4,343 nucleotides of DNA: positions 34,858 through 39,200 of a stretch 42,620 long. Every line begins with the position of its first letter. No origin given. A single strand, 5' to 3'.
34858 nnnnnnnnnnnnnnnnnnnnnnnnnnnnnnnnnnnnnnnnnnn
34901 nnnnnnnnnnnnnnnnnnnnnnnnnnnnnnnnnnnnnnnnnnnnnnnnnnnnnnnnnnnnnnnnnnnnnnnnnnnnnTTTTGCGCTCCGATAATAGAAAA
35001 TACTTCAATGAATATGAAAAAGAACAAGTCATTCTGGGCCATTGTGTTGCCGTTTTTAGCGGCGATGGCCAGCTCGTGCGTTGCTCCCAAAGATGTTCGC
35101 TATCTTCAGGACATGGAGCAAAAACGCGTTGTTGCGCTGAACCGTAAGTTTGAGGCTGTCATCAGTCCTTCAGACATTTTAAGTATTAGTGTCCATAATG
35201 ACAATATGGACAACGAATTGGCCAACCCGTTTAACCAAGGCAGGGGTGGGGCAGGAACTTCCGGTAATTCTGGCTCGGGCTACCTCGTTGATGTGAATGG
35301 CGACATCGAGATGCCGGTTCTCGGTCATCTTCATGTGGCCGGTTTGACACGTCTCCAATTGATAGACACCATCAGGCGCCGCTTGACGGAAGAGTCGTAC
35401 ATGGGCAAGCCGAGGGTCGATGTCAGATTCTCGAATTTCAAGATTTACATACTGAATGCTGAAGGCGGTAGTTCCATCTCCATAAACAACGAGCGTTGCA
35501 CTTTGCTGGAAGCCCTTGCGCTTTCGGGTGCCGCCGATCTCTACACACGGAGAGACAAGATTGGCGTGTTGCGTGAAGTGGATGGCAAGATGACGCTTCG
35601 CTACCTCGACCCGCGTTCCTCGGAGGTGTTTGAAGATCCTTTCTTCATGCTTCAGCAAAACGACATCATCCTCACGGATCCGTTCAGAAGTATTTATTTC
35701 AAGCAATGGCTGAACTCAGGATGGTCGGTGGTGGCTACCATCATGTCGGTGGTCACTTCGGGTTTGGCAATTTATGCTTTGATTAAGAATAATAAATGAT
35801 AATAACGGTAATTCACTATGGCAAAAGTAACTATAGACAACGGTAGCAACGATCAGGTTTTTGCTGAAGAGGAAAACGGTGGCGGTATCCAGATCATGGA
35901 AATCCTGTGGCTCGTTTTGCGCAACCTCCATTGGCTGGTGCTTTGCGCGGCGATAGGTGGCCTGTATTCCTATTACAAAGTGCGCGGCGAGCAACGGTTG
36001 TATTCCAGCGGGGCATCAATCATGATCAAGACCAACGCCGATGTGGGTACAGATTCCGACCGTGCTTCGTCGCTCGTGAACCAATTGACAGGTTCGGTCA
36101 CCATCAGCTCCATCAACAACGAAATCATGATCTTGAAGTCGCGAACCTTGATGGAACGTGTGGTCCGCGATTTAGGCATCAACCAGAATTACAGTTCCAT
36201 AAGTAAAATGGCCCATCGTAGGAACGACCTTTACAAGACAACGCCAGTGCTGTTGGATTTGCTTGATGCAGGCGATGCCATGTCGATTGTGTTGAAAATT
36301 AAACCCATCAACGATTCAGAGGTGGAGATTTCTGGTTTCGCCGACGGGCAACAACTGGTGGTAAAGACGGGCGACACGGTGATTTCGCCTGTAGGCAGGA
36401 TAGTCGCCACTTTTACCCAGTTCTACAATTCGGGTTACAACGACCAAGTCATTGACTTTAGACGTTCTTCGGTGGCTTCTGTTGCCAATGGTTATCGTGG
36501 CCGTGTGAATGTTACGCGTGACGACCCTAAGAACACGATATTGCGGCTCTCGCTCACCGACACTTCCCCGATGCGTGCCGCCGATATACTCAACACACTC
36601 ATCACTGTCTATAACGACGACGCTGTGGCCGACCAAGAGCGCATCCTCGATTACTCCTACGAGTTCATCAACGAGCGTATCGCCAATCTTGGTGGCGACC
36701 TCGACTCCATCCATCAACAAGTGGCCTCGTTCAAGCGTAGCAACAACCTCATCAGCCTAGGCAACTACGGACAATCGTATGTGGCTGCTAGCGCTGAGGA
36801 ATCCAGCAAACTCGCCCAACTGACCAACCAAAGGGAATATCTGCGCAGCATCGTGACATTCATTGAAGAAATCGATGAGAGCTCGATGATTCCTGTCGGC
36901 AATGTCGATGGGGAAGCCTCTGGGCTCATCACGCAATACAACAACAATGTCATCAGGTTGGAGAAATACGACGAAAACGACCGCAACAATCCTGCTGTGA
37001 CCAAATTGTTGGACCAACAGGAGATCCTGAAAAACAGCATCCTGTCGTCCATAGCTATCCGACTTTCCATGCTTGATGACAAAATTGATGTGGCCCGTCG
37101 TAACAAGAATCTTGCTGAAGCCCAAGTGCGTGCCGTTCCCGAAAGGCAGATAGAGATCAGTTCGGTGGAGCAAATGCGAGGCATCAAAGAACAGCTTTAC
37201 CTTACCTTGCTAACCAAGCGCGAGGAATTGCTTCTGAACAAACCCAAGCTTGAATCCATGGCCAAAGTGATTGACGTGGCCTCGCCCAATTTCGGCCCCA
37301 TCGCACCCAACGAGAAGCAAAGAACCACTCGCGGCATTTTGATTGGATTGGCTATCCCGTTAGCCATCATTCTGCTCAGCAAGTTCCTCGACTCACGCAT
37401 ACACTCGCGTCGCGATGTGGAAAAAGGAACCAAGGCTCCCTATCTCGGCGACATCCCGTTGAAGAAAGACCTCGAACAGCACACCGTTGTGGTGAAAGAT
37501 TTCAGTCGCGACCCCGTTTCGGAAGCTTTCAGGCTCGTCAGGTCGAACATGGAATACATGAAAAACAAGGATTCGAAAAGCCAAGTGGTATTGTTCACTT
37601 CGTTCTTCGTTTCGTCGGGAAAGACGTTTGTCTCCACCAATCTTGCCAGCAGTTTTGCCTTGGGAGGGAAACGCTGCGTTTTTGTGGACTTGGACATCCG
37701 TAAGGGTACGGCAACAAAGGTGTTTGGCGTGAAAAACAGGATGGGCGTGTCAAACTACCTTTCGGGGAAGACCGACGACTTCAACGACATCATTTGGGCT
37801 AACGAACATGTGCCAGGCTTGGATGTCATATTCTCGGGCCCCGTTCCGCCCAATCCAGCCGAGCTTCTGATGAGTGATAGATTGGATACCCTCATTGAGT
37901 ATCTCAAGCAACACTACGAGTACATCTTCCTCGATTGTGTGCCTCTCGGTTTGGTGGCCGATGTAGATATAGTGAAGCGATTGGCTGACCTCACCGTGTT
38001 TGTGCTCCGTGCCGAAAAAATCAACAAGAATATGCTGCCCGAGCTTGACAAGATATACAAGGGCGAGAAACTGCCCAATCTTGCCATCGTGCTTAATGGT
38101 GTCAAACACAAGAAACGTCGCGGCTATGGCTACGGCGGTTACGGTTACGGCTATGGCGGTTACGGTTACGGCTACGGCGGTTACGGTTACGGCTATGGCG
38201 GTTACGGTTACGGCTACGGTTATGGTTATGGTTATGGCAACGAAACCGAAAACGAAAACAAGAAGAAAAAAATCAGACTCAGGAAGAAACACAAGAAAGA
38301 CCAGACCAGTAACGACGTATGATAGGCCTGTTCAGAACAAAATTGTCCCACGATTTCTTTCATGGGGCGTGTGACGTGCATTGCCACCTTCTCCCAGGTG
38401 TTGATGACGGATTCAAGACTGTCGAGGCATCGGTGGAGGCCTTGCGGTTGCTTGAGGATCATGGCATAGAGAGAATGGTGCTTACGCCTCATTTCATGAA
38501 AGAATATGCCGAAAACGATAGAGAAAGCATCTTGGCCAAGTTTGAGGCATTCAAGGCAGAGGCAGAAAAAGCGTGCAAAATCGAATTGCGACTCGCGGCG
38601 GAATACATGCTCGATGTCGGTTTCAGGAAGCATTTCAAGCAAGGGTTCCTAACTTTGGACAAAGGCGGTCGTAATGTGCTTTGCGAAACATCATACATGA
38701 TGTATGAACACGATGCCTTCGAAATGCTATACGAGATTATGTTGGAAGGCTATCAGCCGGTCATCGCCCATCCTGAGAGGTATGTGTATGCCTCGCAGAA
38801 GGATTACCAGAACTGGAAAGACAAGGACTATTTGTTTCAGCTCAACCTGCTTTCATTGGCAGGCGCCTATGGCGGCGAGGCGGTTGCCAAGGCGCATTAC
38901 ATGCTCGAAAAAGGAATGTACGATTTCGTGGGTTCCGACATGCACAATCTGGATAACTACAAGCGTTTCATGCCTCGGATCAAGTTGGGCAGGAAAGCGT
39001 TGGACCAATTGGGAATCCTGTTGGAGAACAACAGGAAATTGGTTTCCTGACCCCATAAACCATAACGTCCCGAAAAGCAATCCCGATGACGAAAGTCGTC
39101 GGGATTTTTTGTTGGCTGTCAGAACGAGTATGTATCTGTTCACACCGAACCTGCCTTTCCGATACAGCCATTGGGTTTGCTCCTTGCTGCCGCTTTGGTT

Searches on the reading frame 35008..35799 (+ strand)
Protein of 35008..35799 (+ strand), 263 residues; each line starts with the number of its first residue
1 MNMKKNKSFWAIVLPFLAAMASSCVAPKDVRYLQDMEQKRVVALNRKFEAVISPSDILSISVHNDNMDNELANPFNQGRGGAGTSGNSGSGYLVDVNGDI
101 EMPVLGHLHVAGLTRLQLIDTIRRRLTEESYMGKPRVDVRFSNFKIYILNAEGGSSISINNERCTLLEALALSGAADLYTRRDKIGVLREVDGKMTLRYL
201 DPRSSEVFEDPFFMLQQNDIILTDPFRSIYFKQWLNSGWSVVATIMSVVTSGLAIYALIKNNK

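Call 8: search_protein_families(library=pfam, proteins=[window:35008-35799:+], max_evalue=0.001)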
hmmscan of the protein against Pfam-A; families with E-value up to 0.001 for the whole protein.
window:35008-35799:+ (263 aa): 1 family
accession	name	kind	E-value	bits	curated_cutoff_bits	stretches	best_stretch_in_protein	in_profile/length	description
PF02563.21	Poly_export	-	7.9e-15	55.2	28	1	49-141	6-76/77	Polysaccharide biosynthesis/export protein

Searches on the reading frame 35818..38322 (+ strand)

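Call 8: search_protein_families(library=pfam, proteins=[window:35818-38322:+], max_evalue=0.001)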
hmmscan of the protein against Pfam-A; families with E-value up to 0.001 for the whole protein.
window:35818-38322:+ (834 aa): 3 families
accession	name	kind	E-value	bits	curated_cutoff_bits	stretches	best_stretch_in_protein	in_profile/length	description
PF13614.12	AAA_31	-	1.1e-07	32.4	27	1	600-719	13-138/177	AAA domain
PF01656.29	CbiA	-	4.5e-05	23.8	25.4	1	599-685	9-54/125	CobQ/CobB/MinD/ParA nucleotide binding domain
PF02706.20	Wzz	-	0.00027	21.6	25.5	1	24-119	3-91/91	Chain length determinant protein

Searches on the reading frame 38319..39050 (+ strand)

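Call 8: search_protein_families(library=pfam, proteins=[window:38319-39050:+], max_evalue=0.001)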
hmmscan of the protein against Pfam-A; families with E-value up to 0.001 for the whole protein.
window:38319-39050:+ (243 aa): 1 family
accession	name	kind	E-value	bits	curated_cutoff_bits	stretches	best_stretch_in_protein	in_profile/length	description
PF19567.5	CpsB_CapC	-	1.3e-37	129.9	27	1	18-214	2-201/234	Capsular polysaccharide synthesis, CpsB/CapC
